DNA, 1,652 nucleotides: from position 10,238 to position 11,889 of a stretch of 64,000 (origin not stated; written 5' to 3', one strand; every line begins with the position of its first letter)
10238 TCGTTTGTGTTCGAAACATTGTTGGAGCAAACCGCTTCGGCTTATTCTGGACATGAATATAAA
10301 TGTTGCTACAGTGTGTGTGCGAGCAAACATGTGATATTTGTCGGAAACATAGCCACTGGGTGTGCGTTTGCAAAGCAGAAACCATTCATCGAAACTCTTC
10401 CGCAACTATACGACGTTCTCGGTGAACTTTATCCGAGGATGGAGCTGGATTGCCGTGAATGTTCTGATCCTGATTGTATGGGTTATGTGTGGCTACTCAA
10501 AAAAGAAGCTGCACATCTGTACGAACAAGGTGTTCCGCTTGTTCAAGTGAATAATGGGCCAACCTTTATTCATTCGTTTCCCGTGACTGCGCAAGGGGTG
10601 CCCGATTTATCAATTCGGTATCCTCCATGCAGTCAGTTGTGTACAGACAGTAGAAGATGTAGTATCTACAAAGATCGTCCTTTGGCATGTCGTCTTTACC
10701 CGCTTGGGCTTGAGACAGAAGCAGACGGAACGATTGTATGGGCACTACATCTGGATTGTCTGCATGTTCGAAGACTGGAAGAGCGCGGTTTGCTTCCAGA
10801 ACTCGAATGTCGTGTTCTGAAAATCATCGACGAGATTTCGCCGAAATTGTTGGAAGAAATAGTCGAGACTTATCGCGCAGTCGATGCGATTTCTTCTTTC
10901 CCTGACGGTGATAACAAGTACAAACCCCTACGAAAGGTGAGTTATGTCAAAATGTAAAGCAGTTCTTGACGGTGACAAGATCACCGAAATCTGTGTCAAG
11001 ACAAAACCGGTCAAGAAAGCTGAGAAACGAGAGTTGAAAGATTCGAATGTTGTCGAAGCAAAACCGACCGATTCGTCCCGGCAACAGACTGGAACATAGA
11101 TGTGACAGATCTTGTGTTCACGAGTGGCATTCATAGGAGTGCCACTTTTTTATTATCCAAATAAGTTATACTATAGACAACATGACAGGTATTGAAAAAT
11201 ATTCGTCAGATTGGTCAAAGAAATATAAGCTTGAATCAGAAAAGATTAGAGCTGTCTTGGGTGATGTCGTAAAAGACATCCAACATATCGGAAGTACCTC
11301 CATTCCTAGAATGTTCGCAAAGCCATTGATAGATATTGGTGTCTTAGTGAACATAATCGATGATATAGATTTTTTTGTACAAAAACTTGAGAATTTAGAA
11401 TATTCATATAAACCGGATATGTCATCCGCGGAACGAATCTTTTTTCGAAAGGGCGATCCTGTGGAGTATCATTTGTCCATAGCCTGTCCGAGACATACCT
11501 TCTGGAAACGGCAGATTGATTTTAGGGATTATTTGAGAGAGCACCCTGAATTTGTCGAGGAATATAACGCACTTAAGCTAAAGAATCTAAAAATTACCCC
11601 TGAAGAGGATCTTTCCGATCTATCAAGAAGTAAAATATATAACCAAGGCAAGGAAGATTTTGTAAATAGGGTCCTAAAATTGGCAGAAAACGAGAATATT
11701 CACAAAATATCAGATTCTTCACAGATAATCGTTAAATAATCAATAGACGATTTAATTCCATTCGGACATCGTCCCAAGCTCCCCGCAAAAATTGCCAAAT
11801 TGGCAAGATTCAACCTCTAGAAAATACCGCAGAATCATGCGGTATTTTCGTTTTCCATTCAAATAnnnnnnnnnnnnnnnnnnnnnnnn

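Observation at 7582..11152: Tandem radical-SAM/SPASM enzyme pair with an RNHCP zinc-ribbon protein and a trailing 51-aa Cys-containing peptide, a candidate peptide or protein maturation cassette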

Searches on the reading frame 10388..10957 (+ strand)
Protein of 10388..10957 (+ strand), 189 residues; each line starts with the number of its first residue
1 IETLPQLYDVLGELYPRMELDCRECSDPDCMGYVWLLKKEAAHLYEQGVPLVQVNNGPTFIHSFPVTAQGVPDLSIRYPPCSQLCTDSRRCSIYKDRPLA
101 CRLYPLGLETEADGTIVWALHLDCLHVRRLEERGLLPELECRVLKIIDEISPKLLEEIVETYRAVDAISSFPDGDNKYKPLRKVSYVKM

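Call 58: search_protein_families(library=ncbifam, proteins=[window:10388-10957:+], max_evalue=10)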
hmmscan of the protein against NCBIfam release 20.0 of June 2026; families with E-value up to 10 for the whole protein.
window:10388-10957:+ (189 aa): 0 families

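Call 82: search_protein_representatives(protein=window:10388-10957:+)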
Query: 189 residues. Proteins with E-value up to 0.001 (for the whole library): 114; up to 1e-10: 69; up to 1e-30: 22. The best 114 are listed.
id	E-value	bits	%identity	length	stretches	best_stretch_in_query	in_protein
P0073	3.5e-77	275.0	64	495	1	1-188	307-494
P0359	1.6e-74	266.3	62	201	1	2-189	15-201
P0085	6.9e-65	234.9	55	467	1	5-183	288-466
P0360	3.2e-63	229.4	57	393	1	1-185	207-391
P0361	1.2e-60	221.1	56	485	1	1-182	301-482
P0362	9.6e-47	175.7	45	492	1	2-184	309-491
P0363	4.9e-45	170.1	45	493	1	3-185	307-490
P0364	6.8e-45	169.6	45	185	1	1-181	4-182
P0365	4.8e-44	166.9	52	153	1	31-182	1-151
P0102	7.3e-42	159.7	43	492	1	1-183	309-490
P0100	7.1e-41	156.5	42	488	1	3-183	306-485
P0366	8.9e-41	156.2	39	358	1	1-183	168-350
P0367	7.0e-37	143.5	54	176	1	53-183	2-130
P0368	7.3e-36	140.2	41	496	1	2-179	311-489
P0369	4.2e-34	134.4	43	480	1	21-181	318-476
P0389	6.0e-25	104.5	30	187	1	6-182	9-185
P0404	1.1e-17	80.8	29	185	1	2-167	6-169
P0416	1.8e-11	60.5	25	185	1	13-179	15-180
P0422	4.8e-10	55.9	25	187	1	4-167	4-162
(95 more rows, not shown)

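Call 83: find_encoding_contigs(protein=P0389, flank=5000, max_places=3)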
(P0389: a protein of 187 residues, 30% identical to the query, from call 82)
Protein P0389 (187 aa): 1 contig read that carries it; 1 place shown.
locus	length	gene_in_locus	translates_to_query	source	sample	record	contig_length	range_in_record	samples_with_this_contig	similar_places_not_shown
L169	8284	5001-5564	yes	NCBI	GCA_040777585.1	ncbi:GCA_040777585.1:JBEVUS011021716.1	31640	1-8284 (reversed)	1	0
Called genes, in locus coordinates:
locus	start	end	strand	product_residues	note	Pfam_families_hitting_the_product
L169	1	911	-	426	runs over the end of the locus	PF00933:Glyco_hydro_3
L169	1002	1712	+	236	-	PF01863:YgjP-like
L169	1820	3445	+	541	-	PF03063:Prismane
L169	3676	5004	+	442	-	PF04055:Radical_SAM, PF13186:SPASM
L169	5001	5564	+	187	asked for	-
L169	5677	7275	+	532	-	PF00664:ABC_membrane, PF02463:SMC_N (faint), PF00005:ABC_tran, PF07728:AAA_5 (faint), PF13191:AAA_16 (weak)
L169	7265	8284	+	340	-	?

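Call 85: find_encoding_contigs(protein=P0416, flank=4000, max_places=2)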
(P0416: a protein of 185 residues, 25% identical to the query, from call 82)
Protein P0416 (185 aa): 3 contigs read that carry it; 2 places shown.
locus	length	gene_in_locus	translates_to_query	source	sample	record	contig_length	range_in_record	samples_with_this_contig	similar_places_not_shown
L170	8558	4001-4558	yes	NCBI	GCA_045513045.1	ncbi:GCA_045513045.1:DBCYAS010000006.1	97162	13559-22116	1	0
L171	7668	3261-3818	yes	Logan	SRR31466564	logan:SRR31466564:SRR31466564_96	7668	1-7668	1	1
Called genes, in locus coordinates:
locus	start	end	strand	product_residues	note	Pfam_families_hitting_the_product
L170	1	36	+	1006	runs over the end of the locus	PF00176:SNF2-rel_dom (faint), PF04851:ResIII (weak), PF28555:Helicase_dom, PF00271:Helicase_C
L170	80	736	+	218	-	-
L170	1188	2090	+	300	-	PF12844:HTH_19, PF01381:HTH_3, PF13443:HTH_26, PF18768:RNPP_C (weak)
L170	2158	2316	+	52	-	-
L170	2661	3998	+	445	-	PF04055:Radical_SAM, PF13186:SPASM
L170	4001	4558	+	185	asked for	-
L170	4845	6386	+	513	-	PF00664:ABC_membrane, PF13555:AAA_29 (weak), PF00005:ABC_tran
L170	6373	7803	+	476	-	PF00005:ABC_tran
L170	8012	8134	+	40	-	-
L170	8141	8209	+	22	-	-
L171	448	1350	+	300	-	PF12844:HTH_19, PF01381:HTH_3, PF13443:HTH_26, PF18768:RNPP_C (weak)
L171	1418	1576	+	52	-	-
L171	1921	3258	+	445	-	PF04055:Radical_SAM, PF13186:SPASM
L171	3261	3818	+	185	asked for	-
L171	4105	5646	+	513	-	PF00664:ABC_membrane, PF13555:AAA_29 (weak), PF00005:ABC_tran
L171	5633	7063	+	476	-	PF00005:ABC_tran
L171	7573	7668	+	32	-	?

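Call 86: find_encoding_contigs(protein=P0404, flank=4000, max_places=2)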
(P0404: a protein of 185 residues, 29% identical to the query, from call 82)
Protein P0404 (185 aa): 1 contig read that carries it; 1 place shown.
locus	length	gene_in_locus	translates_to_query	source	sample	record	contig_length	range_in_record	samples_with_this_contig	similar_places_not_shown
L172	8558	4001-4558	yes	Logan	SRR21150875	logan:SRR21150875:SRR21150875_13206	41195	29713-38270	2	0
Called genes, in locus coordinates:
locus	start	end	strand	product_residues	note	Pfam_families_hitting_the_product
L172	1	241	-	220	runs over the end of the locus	-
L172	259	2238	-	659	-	PF13802:Gal_mutarotas_2, PF01055:Glyco_hydro_31_2nd, PF21365:Glyco_hydro_31_3rd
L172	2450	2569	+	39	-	-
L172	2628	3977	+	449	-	PF04055:Radical_SAM, PF13186:SPASM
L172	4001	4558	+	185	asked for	-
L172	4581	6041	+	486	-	PF04055:Radical_SAM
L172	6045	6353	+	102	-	PF12647:RNHCP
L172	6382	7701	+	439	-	PF04055:Radical_SAM, PF13186:SPASM (weak)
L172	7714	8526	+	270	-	PF04909:Amidohydro_2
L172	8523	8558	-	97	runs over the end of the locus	-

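Call 87: find_encoding_contigs(protein=P0422, flank=4000, max_places=2)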
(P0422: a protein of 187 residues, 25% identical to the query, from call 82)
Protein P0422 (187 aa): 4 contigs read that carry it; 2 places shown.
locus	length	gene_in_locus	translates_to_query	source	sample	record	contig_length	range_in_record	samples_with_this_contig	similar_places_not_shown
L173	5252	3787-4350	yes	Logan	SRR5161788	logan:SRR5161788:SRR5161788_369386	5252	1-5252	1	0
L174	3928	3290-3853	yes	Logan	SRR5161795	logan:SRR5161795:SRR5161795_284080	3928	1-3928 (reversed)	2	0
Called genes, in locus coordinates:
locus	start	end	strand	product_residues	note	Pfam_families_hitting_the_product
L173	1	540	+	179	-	?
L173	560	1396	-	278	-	PF13679:Methyltransf_32, PF13847:Methyltransf_31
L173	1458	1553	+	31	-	-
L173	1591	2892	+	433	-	PF04055:Radical_SAM, PF13186:SPASM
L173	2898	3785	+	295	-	PF04055:Radical_SAM, PF13353:Fer4_12 (weak)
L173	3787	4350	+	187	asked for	PF03692:CxxCxxCC (weak)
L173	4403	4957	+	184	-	PF02353:CMAS (weak), PF13489:Methyltransf_23 (weak), PF13847:Methyltransf_31, PF13649:Methyltransf_25, PF08241:Methyltransf_11, PF08242:Methyltransf_12 (weak)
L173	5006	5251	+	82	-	?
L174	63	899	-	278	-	PF13679:Methyltransf_32, PF13847:Methyltransf_31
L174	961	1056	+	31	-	-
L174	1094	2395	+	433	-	PF04055:Radical_SAM, PF13186:SPASM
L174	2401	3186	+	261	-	PF04055:Radical_SAM, PF13353:Fer4_12 (weak)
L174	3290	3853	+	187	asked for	PF03692:CxxCxxCC (weak)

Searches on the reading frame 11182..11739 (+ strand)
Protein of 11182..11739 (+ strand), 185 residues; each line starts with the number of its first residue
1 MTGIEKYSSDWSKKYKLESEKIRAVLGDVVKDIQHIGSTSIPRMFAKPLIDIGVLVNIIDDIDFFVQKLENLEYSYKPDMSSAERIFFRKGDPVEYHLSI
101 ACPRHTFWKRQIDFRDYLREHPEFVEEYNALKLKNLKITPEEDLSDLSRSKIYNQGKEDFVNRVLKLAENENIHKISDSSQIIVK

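Call 4: search_protein_families(library=pfam, proteins=[window:11182-11739:+], max_evalue=0.01)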
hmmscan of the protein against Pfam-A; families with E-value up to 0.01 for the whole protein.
window:11182-11739:+ (185 aa): 2 families
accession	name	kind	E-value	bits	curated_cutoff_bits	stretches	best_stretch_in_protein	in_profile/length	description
PF04229.20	GrpB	-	2.2e-37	129.1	25.5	1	4-166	4-158/159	GrpB protein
PF18312.6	ScsC_N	-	0.01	16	25.8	0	115-127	10-22/34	Copper resistance protein ScsC N-terminal domain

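Call 5: search_protein_families(library=ncbifam, proteins=[window:11182-11739:+], max_evalue=0.01)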
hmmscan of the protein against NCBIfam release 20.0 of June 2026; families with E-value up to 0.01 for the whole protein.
window:11182-11739:+ (185 aa): 1 family
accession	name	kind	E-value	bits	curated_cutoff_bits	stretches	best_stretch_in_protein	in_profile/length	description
NF002879.0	PRK03333.1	equivalog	2.5e-13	49.9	215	1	7-167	217-383/395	dephospho-CoA kinase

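Call 71: search_protein_families(library=padloc, proteins=[window:11182-11739:+], max_evalue=0.01)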
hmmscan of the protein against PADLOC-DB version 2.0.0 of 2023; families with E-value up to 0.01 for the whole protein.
window:11182-11739:+ (185 aa): 0 families
